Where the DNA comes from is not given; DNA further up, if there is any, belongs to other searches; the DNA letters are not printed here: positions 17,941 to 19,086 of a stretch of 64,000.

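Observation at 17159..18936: ABC-2 transporter overlapping the pqqE stop codon (ATGA)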

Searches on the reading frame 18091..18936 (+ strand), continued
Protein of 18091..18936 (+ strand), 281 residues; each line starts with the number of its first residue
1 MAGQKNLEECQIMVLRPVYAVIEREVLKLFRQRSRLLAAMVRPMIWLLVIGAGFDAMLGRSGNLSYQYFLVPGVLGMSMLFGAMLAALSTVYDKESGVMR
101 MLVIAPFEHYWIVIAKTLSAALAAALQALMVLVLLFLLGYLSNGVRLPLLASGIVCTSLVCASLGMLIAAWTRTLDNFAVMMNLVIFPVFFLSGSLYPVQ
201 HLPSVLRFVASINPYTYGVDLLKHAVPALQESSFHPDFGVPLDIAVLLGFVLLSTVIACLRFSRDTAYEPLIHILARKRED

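Call 51: find_encoding_contigs(protein=P0121, flank=8000, max_places=3)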
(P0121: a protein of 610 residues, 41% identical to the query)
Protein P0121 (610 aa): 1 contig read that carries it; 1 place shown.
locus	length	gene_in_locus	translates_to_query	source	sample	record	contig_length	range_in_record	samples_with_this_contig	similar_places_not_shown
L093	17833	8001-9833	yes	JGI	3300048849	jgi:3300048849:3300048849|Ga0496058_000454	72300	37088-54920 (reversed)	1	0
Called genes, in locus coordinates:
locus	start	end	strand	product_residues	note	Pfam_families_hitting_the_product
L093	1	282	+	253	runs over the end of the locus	PF00072:Response_reg, PF00196:GerE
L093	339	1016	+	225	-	PF01553:Acyltransferase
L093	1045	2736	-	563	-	PF02776:TPP_enzyme_N, PF00205:TPP_enzyme_M (weak), PF02775:TPP_enzyme_C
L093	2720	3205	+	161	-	-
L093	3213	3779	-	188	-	-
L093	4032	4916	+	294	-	PF00753:Lactamase_B (faint), PF12706:Lactamase_B_2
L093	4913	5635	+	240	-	PF03070:TENA_THI-4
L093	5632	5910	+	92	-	PF05402:PqqD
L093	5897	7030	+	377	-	PF04055:Radical_SAM, PF13186:SPASM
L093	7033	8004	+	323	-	PF00005:ABC_tran, PF13304:AAA_21, PF13732:DrrA1-3_C (weak)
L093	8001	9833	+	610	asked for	PF01061:ABC2_membrane, PF03379:CcmB (weak), PF12698:ABC2_membrane_3, PF01061:ABC2_membrane, PF03379:CcmB, PF12679:ABC2_membrane_2 (weak), PF12698:ABC2_membrane_3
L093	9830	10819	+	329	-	PF01244:Peptidase_M19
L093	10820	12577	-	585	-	PF01011:PQQ, PF13360:PQQ_2, PF13570:Beta-prop_ACSF4 (faint), PF13360:PQQ_2 (weak), PF01011:PQQ, PF13360:PQQ_2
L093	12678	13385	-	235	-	PF00106:adh_short, PF01370:Epimerase, PF08659:KR, PF13561:adh_short_C2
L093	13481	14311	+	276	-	PF13560:HTH_31, PF01381:HTH_3, PF17765:MLTR_LBD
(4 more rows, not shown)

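Call 53: find_homologous_proteins(query=P0121, max_evalue=1e-20)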
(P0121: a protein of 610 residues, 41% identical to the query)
Query P0121 (610 aa): 241 proteins with E <= 1e-20 among 8000 candidates; the best 120 are listed.
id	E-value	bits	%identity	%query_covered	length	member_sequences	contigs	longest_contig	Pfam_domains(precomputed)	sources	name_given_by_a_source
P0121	0.0e+0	1300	100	100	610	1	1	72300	PF03379.20,PF12679.14,PF01061.30,PF12698.14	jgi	jgi:ABC-2 type transport system permease protein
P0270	1.0e-297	1007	78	100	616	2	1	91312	PF03379.20,PF12679.14,PF01061.30,PF12698.14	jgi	jgi:ABC-2 type transport system permease protein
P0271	3.9e-267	906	75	90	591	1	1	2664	PF12679.14,PF01061.30,PF12698.14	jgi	jgi:ABC-2 type transport system permease protein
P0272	4.7e-267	906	75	95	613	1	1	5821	PF13346.13,PF12679.14,PF01061.30,PF12698.14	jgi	jgi:ABC-2 type transport system permease protein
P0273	2.1e-254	864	75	91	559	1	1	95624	PF12679.14,PF01061.30,PF12698.14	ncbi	ncbi:MAG TPA: ABC transporter permease [Conexibacter sp.]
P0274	6.1e-237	806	70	93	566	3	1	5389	PF03379.20,PF13346.13,PF12679.14,PF01061.30,PF12698.14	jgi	jgi:ABC-2 type transport system permease protein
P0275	7.1e-235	799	66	97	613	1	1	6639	PF03379.20,PF12679.14,PF01061.30,PF12698.14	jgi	jgi:ABC-2 type transport system permease protein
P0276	1.4e-233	795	66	100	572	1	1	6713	PF03379.20,PF13346.13,PF12679.14,PF01061.30,PF12698.14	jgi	jgi:ABC-2 type transport system permease protein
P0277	2.3e-233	794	65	93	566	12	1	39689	PF03379.20,PF13346.13,PF12679.14,PF01061.30,PF12698.14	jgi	jgi:ABC-2 type transport system permease protein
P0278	3.1e-233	794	68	94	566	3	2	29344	PF03379.20,PF13346.13,PF12679.14,PF01061.30,PF12698.14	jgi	jgi:ABC-2 type transport system permease protein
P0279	4.4e-230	783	63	100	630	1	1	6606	PF03379.20,PF12679.14,PF01061.30,PF12698.14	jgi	jgi:ABC-2 type transport system permease protein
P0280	1.4e-228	778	66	92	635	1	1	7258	PF03379.20,PF12679.14,PF01061.30,PF12698.14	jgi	jgi:ABC-2 type transport system permease protein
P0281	1.1e-227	776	68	94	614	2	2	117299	PF03379.20,PF12679.14,PF01061.30,PF12698.14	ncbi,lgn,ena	-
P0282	1.9e-227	775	65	100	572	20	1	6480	PF03379.20,PF12679.14,PF01061.30,PF12698.14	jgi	jgi:ABC-2 type transport system permease protein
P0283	1.9e-227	775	68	93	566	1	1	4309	PF03379.20,PF12679.14,PF01061.30,PF12698.14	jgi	jgi:ABC-2 type transport system permease protein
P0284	3.5e-227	774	67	93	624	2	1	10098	PF12679.14,PF01061.30,PF12698.14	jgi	jgi:ABC-2 type transport system permease protein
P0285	1.9e-226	771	65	95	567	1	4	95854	PF03379.20,PF13346.13,PF12679.14,PF01061.30,PF12698.14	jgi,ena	-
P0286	2.4e-226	771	67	94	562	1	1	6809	PF03379.20,PF12679.14,PF01061.30,PF12698.14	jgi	jgi:ABC-2 type transport system permease protein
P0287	2.8e-226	771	67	94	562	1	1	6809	PF03379.20,PF12679.14,PF01061.30,PF12698.14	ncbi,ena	-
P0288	2.9e-226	771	66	95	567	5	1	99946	PF03379.20,PF13346.13,PF12679.14,PF01061.30,PF12698.14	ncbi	-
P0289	5.0e-226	770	66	92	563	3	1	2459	PF03379.20,PF13346.13,PF12679.14,PF01061.30,PF12698.14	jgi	jgi:ABC-2 type transport system permease protein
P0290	1.7e-225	768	65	95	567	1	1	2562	PF03379.20,PF13346.13,PF12679.14,PF01061.30,PF12698.14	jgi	jgi:ABC-2 type transport system permease protein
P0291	4.1e-225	767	66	94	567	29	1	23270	PF03379.20,PF13346.13,PF12679.14,PF01061.30,PF12698.14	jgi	jgi:ABC-2 type transport system permease protein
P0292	5.6e-225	767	66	94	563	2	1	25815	PF13346.13,PF12679.14,PF01061.30,PF12698.14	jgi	jgi:ABC-2 type transport system permease protein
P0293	1.7e-224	765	65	98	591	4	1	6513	PF03379.20,PF12679.14,PF01061.30,PF12698.14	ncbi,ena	-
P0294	5.6e-224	763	67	93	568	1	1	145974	PF03379.20,PF12679.14,PF01061.30,PF12698.14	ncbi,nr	ncbi:MAG: ABC transporter permease [Actinobacteria bacterium]|nr:ABC transporter permease [Actinomyc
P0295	6.2e-224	763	65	96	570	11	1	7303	PF03379.20,PF12679.14,PF01061.30,PF12698.14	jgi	jgi:ABC-2 type transport system permease protein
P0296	6.9e-224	763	66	94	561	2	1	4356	PF03379.20,PF12679.14,PF01061.30,PF12698.14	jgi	jgi:ABC-2 type transport system permease protein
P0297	2.3e-223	761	65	93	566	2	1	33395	PF03379.20,PF13346.13,PF12679.14,PF01061.30,PF12730.14,PF12698.14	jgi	jgi:ABC-2 type transport system permease protein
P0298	3.4e-223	761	66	95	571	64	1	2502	PF03379.20,PF12679.14,PF01061.30,PF12698.14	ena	-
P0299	6.0e-223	760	65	94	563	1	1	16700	PF03379.20,PF13346.13,PF12679.14,PF01061.30,PF12698.14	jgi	jgi:ABC-2 type transport system permease protein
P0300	6.0e-222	757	64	95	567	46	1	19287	PF03379.20,PF13346.13,PF12679.14,PF01061.30,PF12698.14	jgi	jgi:ABC-2 type transport system permease protein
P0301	6.9e-222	756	64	95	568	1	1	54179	PF03379.20,PF13346.13,PF12679.14,PF01061.30,PF12698.14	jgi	jgi:ABC-2 type transport system permease protein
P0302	2.6e-221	755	65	93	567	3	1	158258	PF13346.13,PF12679.14,PF01061.30,PF12698.14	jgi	jgi:ABC-2 type transport system permease protein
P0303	3.2e-221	754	65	93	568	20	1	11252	PF13346.13,PF12679.14,PF01061.30,PF12730.14,PF12698.14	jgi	jgi:ABC-2 type transport system permease protein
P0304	7.8e-221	753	64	95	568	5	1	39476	PF03379.20,PF13346.13,PF12679.14,PF01061.30,PF12698.14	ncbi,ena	-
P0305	4.9e-217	740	63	94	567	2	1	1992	PF03379.20,PF13346.13,PF12679.14,PF01061.30,PF12698.14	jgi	-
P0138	1.1e-170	587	83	43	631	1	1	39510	PF03379.20,PF12679.14,PF01061.30,PF12698.14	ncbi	-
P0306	4.8e-158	546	64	70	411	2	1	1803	PF12679.14,PF01061.30,PF12698.14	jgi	-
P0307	3.6e-155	536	65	66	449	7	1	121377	PF03379.20,PF12679.14,PF01061.30,PF12698.14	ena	-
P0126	7.4e-153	528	65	66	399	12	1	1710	PF12679.14,PF01061.30,PF12698.14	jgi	jgi:ABC-2 type transport system permease protein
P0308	5.5e-150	519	62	67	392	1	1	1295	PF12679.14,PF01061.30,PF12698.14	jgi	jgi:ABC-2 type transport system permease protein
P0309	3.8e-146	506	63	64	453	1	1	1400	PF01061.30,PF12698.14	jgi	jgi:ABC-2 type transport system permease protein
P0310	8.7e-146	505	62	70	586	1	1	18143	PF12679.14,PF01061.30,PF12698.14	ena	-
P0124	1.6e-138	481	64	61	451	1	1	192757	PF12679.14,PF01061.30,PF12698.14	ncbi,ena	-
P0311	3.1e-109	384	71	44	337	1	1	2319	PF03379.20,PF12679.14,PF01061.30,PF12698.14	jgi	jgi:ABC-2 type transport system permease protein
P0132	4.5e-106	374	66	44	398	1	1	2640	PF03379.20,PF01061.30,PF12698.14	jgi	jgi:ABC-2 type transport system permease protein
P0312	3.2e-105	371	67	43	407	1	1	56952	PF03379.20,PF01061.30,PF12698.14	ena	-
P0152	4.6e-105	371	57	58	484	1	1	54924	PF12679.14,PF01061.30,PF12698.14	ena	-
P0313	8.7e-77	277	49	48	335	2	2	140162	PF12679.14,PF01061.30,PF12698.14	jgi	jgi:ABC-2 type transport system permease protein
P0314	3.3e-76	275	50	45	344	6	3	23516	PF01061.30,PF12698.14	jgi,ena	-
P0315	2.3e-73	266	49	47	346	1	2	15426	PF01061.30,PF12698.14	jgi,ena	-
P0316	3.9e-73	265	52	44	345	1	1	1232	PF03379.20,PF01061.30,PF12698.14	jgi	jgi:ABC-2 type transport system permease protein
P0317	1.1e-71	260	50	43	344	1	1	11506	PF01061.30,PF12698.14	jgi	jgi:ABC-2 type transport system permease protein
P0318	1.1e-35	141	39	34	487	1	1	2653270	PF12679.14,PF01061.30,PF12698.14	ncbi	-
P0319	5.5e-35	139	40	35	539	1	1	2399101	PF12679.14,PF01061.30,PF00005.34,PF12698.14,PF13304.13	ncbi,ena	-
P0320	6.8e-35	139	37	34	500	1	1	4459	PF12679.14,PF01061.30,PF00005.34,PF12698.14,PF13304.13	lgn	-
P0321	1.3e-34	138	35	39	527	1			PF12679.14,PF01061.30,PF00005.34,PF12698.14,PF13304.13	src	-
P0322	1.4e-34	138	39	36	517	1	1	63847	PF01061.30,PF00005.34,PF12698.14,PF13304.13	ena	-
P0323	2.1e-34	137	38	35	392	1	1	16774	PF12679.14,PF01061.30,PF12698.14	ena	-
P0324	6.4e-34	136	37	48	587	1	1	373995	PF01061.30,PF00005.34,PF12698.14,PF13304.13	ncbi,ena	-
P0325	1.4e-33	135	38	41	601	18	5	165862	PF01061.30,PF12698.14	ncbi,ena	-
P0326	2.3e-33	134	38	32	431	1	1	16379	PF12679.14,PF01061.30,PF12698.14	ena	-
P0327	2.6e-33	134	38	36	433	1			PF12679.14,PF01061.30,PF12698.14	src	-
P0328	5.3e-33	133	38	36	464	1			PF12679.14,PF01061.30,PF12698.14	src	-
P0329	6.0e-33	132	38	35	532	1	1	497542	PF12679.14,PF01061.30,PF12698.14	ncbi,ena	-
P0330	6.2e-33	132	38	34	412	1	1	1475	PF12679.14,PF01061.30,PF12698.14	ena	-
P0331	1.6e-32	131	38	35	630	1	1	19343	PF12679.14,PF01061.30,PF00005.34,PF12698.14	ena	-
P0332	1.7e-32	131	40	34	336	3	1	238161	PF12679.14,PF01061.30,PF12698.14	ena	-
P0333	1.7e-32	131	38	35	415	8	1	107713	PF01061.30,PF12698.14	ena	-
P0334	1.8e-32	131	38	35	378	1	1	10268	PF12679.14,PF01061.30,PF12698.14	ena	-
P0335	2.3e-32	131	38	35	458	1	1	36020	PF01061.30,PF12698.14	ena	-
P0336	4.1e-32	130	38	34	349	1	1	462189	PF12679.14,PF01061.30,PF12698.14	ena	-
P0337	8.7e-32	129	37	34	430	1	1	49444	PF12679.14,PF01061.30,PF12698.14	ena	-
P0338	8.9e-32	129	39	35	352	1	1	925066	PF12679.14,PF01061.30,PF12698.14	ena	-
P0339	1.0e-31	128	32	53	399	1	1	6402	PF12679.14,PF01061.30,PF12698.14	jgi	jgi:ABC-2 type transport system permease protein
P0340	1.7e-31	128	32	21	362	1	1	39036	PF12679.14,PF01061.30,PF12698.14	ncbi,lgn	-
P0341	1.8e-31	128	37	34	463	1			PF12679.14,PF01061.30,PF00005.34,PF12698.14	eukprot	eukprot:gene14676-14800_t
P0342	1.9e-31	128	39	34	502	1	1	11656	PF12679.14,PF01061.30,PF00005.34,PF12698.14,PF13304.13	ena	-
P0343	2.5e-31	127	33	44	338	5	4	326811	PF12679.14,PF01061.30,PF12698.14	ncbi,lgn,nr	ncbi:MAG: ABC transporter permease [Hyphomicrobium sp.]|nr:ABC transporter permease [Hyphomicrobium 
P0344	4.0e-31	126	37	35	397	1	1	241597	PF12679.14,PF01061.30,PF12698.14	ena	-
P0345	5.3e-31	126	35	25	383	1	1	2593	PF01061.30,PF12698.14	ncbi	-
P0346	6.0e-31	126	37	35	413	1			PF01061.30,PF12698.14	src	-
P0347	7.1e-31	126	35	24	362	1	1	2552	PF12679.14,PF01061.30,PF12698.14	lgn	-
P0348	7.3e-31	126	29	37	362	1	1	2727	PF12679.14,PF01061.30,PF12698.14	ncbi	-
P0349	7.4e-31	126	34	23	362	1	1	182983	PF12679.14,PF01061.30,PF12698.14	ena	-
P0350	7.4e-31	126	35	22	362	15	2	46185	PF12679.14,PF01061.30,PF12698.14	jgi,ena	jgi:ABC-2 type transport system permease protein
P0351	7.7e-31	126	36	34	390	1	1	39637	PF01061.30,PF00005.34,PF12698.14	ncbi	-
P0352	8.5e-31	125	34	22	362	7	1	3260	PF12679.14,PF01061.30,PF12698.14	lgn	-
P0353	8.6e-31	125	27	39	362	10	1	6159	PF12679.14,PF01061.30,PF12698.14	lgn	-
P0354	9.4e-31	125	35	36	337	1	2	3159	PF12679.14,PF01061.30,PF12698.14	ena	-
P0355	9.5e-31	125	33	44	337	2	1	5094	PF12679.14,PF01061.30,PF12698.14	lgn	-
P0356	1.5e-30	125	31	37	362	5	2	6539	PF12679.14,PF01061.30,PF12698.14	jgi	jgi:ABC-2 type transport system permease protein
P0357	1.6e-30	124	35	39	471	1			PF12679.14,PF01061.30,PF00005.34,PF12698.14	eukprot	eukprot:gene14841-14977_t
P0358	1.8e-30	124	32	35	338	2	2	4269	PF12679.14,PF01061.30,PF12698.14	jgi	jgi:ABC-2 type transport system permease protein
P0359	2.1e-30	124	40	30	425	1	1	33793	PF12679.14,PF01061.30,PF12698.14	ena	-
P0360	2.4e-30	124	33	44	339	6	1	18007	PF01061.30,PF12698.14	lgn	-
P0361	2.4e-30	124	33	44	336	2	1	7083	PF12679.14,PF01061.30,PF12698.14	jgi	jgi:ABC-2 type transport system permease protein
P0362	2.4e-30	124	29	35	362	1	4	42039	PF12679.14,PF01061.30,PF12698.14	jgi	-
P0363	3.2e-30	123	39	34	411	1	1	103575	PF12679.14,PF01061.30,PF12698.14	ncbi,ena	-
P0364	3.2e-30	123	35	36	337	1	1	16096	PF12679.14,PF01061.30,PF12698.14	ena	-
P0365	3.3e-30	123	37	34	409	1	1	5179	PF12679.14,PF01061.30,PF12698.14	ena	-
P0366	3.5e-30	123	32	44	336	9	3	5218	PF12679.14,PF01061.30,PF12698.14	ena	-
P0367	4.1e-30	123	34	35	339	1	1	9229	PF12679.14,PF01061.30,PF12698.14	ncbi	-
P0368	4.3e-30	123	35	24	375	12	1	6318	PF01061.30,PF12698.14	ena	-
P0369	4.4e-30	123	38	16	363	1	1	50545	PF12679.14,PF01061.30,PF12698.14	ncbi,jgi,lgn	jgi:ABC-2 type transport system permease protein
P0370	4.4e-30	123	33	44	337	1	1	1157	PF12679.14,PF01061.30,PF12698.14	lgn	-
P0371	4.4e-30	123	38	32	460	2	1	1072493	PF12679.14,PF01061.30,PF00005.34,PF12698.14,PF13304.13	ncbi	-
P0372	4.7e-30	123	39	31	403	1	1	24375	PF12679.14,PF01061.30,PF12698.14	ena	-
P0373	5.1e-30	123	39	31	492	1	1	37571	PF12679.14,PF01061.30,PF12698.14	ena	-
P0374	5.8e-30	123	40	17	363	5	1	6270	PF12679.14,PF01061.30,PF12698.14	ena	-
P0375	8.2e-30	122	29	38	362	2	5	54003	PF12679.14,PF01061.30,PF12698.14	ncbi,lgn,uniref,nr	ncbi:ABC transporter permease [uncultured Hyphomicrobium sp.]|uniref:ABC transporter permease n=1 Ta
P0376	8.4e-30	122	32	44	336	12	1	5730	PF12679.14,PF01061.30,PF12698.14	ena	-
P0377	8.4e-30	122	38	33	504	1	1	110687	PF12679.14,PF01061.30,PF00005.34,PF12698.14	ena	-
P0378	9.1e-30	122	34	35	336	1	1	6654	PF12679.14,PF01061.30,PF12698.14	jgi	jgi:ABC-2 type transport system permease protein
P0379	9.1e-30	122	31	35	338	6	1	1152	PF12679.14,PF01061.30,PF12698.14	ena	-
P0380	9.2e-30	122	30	38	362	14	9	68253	PF12679.14,PF01061.30,PF12698.14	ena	-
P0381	1.1e-29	122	38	33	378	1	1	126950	PF12679.14,PF01061.30,PF12698.14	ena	-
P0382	1.1e-29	122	30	34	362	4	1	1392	PF12679.14,PF01061.30,PF12698.14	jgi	jgi:ABC-2 type transport system permease protein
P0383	1.1e-29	122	37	34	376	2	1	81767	PF12679.14,PF01061.30,PF12698.14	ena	-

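Call 54: find_encoding_contigs(protein=P0273, flank=7000, max_places=2)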
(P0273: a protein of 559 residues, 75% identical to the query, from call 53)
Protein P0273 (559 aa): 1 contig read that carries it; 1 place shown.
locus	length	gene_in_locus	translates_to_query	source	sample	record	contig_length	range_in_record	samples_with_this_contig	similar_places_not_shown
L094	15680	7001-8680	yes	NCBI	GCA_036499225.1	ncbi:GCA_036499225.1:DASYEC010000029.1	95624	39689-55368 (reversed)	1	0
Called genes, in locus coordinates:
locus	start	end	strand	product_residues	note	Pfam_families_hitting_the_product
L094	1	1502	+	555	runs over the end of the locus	PF07690:MFS_1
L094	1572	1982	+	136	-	-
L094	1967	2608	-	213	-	-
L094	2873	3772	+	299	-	PF12706:Lactamase_B_2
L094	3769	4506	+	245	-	PF03070:TENA_THI-4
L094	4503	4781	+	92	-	PF05402:PqqD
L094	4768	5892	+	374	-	PF04055:Radical_SAM, PF13353:Fer4_12 (faint), PF13186:SPASM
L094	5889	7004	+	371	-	-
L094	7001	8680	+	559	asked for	PF01061:ABC2_membrane, PF12698:ABC2_membrane_3, PF01061:ABC2_membrane, PF12679:ABC2_membrane_2 (weak), PF12698:ABC2_membrane_3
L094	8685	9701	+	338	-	PF01244:Peptidase_M19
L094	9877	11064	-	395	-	PF06224:AlkZ-like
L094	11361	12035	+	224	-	PF04250:DUF429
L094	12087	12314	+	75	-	-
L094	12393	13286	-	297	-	PF09990:DUF2231, PF00355:Rieske, PF13806:Rieske_2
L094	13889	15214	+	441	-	-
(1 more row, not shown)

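Call 55: find_encoding_contigs(protein=P0294, flank=7000, max_places=2)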
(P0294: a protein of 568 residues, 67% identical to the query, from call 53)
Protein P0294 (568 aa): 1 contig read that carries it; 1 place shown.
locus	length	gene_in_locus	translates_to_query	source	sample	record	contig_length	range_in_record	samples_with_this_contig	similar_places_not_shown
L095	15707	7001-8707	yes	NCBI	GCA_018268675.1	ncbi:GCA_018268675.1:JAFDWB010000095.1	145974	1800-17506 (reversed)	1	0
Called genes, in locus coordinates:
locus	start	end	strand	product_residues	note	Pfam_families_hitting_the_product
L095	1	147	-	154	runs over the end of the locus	PF20229:ChrB_N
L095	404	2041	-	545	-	PF01011:PQQ, PF13360:PQQ_2, PF01011:PQQ, PF13570:Beta-prop_ACSF4 (weak), PF13360:PQQ_2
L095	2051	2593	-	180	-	-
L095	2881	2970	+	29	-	PF08042:PqqA (weak)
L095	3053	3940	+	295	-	PF12706:Lactamase_B_2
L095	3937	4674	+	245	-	PF03070:TENA_THI-4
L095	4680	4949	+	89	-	PF05402:PqqD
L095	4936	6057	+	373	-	PF04055:Radical_SAM, PF13186:SPASM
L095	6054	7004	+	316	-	PF00005:ABC_tran, PF13304:AAA_21 (weak)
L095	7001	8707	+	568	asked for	PF01061:ABC2_membrane, PF03379:CcmB, PF12679:ABC2_membrane_2, PF12698:ABC2_membrane_3, PF01061:ABC2_membrane, PF03379:CcmB (weak), PF12679:ABC2_membrane_2, PF12698:ABC2_membrane_3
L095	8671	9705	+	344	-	PF01244:Peptidase_M19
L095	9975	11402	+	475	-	-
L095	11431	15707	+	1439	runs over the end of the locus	PF07584:BatA (weak), PF13519:VWA_2 (weak), PF00092:VWA, PF13519:VWA_2, PF13768:VWA_3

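Call 56: find_encoding_contigs(protein=P0313, flank=7000, max_places=2)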
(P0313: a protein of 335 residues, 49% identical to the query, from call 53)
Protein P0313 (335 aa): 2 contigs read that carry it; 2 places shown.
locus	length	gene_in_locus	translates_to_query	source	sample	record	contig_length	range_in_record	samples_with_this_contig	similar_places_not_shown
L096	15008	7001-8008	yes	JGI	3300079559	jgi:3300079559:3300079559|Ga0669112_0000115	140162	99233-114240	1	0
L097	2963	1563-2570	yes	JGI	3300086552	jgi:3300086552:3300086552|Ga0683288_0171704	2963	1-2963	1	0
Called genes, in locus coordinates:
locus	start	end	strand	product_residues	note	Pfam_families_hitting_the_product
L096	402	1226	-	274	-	-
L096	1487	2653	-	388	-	PF16491:Peptidase_M48_N, PF01435:Peptidase_M48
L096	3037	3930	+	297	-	PF12706:Lactamase_B_2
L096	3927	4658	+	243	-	PF03070:TENA_THI-4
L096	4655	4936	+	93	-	PF05402:PqqD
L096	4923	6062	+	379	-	PF04055:Radical_SAM, PF13186:SPASM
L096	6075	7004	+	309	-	PF00005:ABC_tran, PF13304:AAA_21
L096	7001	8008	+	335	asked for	PF01061:ABC2_membrane, PF12679:ABC2_membrane_2 (faint), PF12698:ABC2_membrane_3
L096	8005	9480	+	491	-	PF02789:Peptidase_M17_N, PF00883:Peptidase_M17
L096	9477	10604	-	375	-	PF13715:CarbopepD_reg_2 (faint), PF20598:DUF6795 (faint), PF02369:Big_1 (weak), PF13620:CarboxypepD_reg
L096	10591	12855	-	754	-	PF01011:PQQ, PF13360:PQQ_2, PF06525:SoxE (faint), PF01011:PQQ, PF13360:PQQ_2, PF13570:Beta-prop_ACSF4 (weak)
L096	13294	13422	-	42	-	-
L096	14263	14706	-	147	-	PF01047:MarR, PF12802:MarR_2, PF13412:HTH_24 (weak)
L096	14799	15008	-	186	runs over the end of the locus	PF00376:MerR, PF12728:HTH_17, PF13411:MerR_1 (weak), PF00072:Response_reg (weak)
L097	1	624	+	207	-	?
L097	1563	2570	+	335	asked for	PF01061:ABC2_membrane, PF12679:ABC2_membrane_2 (faint), PF12698:ABC2_membrane_3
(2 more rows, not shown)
